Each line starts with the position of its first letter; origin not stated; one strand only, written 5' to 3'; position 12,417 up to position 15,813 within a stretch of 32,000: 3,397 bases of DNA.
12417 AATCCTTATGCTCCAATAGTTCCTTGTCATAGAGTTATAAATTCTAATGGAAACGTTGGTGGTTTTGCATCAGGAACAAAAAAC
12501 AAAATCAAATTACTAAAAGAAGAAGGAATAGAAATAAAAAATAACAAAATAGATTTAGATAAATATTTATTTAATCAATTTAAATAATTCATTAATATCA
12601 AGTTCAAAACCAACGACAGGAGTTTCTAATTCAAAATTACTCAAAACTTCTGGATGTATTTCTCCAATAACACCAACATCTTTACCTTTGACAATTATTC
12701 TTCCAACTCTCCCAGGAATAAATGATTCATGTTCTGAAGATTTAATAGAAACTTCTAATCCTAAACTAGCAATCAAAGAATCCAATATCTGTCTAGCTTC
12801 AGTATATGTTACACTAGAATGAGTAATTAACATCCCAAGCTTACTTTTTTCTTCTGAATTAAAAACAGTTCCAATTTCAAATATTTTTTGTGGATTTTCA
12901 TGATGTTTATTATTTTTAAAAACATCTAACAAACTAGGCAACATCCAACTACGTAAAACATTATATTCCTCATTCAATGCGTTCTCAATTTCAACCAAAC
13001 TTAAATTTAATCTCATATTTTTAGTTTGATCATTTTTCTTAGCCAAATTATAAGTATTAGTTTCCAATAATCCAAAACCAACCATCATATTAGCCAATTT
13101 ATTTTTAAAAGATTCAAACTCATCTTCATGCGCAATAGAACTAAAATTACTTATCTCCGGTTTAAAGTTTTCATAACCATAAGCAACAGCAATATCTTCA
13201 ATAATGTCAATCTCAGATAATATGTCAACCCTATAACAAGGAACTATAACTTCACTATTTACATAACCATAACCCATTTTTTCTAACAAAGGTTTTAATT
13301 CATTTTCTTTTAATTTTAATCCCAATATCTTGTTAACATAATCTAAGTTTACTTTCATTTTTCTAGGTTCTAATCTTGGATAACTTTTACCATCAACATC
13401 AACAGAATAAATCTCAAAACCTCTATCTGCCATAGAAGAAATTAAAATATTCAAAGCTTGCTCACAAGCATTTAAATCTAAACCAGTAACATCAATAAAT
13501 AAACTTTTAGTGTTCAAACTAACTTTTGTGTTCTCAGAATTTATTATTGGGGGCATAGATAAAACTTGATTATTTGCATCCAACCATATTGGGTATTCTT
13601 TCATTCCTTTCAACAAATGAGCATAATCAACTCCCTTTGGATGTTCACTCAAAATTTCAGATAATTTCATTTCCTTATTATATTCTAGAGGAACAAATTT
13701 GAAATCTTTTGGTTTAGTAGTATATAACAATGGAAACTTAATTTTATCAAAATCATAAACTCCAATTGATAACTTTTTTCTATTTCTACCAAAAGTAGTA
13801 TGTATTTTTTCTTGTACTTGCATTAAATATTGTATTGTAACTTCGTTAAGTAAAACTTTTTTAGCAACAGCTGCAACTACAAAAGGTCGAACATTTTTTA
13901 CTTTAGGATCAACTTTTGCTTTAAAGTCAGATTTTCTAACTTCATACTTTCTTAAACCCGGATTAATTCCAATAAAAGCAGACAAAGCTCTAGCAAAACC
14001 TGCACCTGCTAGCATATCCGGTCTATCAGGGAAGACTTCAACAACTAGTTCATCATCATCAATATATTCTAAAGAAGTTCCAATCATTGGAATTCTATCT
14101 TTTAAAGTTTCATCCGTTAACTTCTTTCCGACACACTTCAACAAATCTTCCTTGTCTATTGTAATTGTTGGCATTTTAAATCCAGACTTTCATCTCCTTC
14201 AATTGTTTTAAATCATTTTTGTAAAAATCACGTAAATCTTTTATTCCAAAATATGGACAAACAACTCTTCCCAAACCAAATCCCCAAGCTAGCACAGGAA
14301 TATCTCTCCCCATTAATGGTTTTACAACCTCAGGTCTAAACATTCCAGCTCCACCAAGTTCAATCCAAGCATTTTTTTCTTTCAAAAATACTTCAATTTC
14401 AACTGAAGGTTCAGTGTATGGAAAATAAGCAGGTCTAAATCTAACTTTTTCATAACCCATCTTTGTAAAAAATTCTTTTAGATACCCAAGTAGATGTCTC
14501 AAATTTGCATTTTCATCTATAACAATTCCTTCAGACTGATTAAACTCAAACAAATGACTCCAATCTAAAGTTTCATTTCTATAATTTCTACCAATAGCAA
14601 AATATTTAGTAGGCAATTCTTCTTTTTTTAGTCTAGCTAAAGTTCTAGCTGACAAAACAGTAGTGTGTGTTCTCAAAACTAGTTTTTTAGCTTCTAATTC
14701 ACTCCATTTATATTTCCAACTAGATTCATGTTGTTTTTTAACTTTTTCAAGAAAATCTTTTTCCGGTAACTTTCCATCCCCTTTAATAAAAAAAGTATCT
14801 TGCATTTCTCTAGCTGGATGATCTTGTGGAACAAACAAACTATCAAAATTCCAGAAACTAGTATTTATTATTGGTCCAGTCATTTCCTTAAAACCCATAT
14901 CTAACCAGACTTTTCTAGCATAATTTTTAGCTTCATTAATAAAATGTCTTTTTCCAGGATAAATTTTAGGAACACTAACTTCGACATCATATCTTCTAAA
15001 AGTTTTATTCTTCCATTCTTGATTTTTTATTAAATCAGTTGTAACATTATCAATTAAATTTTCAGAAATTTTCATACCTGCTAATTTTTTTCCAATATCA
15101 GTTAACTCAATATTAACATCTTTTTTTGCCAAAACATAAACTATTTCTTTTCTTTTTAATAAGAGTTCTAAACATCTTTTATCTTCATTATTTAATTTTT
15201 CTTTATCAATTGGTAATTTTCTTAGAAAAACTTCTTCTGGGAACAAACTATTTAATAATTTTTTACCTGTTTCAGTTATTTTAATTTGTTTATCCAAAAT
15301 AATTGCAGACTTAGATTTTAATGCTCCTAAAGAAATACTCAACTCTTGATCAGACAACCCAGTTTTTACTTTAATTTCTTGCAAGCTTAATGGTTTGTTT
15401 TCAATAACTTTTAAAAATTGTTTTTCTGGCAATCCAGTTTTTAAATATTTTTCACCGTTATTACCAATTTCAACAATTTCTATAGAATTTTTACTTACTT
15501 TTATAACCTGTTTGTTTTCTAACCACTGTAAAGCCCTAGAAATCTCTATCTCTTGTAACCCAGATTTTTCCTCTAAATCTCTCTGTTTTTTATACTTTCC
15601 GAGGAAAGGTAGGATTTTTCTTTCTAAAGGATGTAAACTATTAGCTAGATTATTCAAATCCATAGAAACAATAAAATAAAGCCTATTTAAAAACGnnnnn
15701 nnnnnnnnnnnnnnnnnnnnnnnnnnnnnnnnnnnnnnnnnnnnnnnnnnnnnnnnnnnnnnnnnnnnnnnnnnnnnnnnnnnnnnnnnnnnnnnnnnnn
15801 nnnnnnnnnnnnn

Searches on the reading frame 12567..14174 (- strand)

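Call 29: search_protein_families(library=pfam, proteins=[window:12567-14174:-], max_evalue=0.001)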
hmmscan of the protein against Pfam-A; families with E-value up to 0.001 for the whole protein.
window:12567-14174:- (535 aa): 4 families
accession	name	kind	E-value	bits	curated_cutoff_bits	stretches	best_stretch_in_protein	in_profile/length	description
PF17759.6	tRNA_synthFbeta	-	7.4e-44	150.2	22.4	1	349-527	14-214/214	Phenylalanyl tRNA synthetase beta chain CLM domain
PF03484.21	B5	-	8.3e-22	77.6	28.6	1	273-334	1-67/67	tRNA synthetase B5 domain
PF03483.22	B3_4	-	2.1e-09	37.7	29.3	1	114-234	35-129/174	B3/4 domain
PF18262.7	PhetRS_B1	-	1.5e-05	25.6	26.8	0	1-68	1-81/83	Phe-tRNA synthetase beta subunit B1 domain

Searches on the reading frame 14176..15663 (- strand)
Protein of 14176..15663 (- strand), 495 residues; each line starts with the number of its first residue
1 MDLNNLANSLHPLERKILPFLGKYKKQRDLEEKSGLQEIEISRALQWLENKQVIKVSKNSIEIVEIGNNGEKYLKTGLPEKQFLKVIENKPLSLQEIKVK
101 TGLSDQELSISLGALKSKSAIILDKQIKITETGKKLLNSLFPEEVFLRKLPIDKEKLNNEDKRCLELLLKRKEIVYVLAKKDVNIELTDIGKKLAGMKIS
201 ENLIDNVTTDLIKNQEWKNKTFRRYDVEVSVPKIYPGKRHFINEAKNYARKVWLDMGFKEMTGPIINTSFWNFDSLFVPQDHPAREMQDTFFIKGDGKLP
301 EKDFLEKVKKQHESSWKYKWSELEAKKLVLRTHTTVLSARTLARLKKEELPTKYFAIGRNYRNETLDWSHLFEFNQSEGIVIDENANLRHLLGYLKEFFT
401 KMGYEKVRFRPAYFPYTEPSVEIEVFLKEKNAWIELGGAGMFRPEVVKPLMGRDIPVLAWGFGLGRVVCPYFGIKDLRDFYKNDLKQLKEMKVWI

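Call 29: search_protein_families(library=pfam, proteins=[window:14176-15663:-], max_evalue=0.001)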
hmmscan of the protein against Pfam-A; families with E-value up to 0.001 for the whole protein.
window:14176-15663:- (495 aa): 4 families
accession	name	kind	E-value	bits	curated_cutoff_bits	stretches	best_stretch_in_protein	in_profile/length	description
PF01409.25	tRNA-synt_2d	-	4.1e-84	282.3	19.8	1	225-490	2-245/246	tRNA synthetases class II core domain (F)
PF24409.1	wHTH-PRTase_assc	-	0.0002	21.8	27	0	83-140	3-58/83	wHTH-PRTase associated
PF00587.30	tRNA-synt_2b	-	0.00071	20.1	29.3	0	335-439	18-134/179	tRNA synthetase class II core domain (G, H, P, S and T)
PF00152.25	tRNA-synt_2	-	0.00084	18.9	25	0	353-378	93-118/308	tRNA synthetases class II (D, K and N)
